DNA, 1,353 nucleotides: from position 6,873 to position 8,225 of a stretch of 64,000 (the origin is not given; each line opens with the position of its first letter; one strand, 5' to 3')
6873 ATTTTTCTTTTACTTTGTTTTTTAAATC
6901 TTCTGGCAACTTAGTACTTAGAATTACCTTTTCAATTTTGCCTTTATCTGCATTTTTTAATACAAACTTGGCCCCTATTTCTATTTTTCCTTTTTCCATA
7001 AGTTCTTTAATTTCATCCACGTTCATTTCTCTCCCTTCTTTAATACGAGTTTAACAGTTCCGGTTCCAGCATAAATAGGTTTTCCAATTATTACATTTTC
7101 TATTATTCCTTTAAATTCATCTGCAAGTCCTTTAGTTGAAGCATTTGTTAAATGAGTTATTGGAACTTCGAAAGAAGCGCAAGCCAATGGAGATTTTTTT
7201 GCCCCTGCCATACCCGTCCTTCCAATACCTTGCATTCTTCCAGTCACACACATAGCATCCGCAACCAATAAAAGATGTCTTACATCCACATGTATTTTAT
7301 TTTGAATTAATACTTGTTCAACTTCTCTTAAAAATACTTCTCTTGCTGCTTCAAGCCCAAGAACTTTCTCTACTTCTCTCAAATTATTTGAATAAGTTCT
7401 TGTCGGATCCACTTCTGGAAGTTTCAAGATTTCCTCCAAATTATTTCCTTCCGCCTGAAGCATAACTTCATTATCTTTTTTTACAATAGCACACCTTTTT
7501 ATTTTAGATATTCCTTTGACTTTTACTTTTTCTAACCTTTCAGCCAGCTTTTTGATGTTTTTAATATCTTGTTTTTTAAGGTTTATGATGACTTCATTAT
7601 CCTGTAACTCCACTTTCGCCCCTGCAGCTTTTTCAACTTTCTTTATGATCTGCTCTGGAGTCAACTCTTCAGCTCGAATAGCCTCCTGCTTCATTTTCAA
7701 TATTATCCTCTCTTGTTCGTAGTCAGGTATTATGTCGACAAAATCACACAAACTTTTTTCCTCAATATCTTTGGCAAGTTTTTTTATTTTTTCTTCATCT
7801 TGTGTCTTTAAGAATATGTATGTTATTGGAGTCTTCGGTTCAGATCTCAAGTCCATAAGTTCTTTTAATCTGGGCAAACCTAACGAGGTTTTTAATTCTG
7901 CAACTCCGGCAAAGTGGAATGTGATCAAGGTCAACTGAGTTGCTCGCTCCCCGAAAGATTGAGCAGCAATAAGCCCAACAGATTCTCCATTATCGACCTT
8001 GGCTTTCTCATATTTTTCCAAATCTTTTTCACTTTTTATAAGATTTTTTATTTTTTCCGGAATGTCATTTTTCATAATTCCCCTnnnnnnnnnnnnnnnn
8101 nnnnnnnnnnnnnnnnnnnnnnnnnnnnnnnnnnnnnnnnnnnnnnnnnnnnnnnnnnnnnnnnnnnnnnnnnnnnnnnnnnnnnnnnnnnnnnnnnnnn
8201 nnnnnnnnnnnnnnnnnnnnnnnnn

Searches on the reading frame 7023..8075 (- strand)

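Call 69: search_protein_families(library=pfam, proteins=[window:7023-8075:-], max_evalue=0.0001)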
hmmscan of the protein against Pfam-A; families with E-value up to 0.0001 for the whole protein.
window:7023-8075:- (350 aa): 1 family
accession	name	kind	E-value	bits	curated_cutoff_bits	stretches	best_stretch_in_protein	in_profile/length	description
PF04998.22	RNA_pol_Rpb1_5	-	9.6e-43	147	28.5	1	25-295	66-265/267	RNA polymerase Rpb1, domain 5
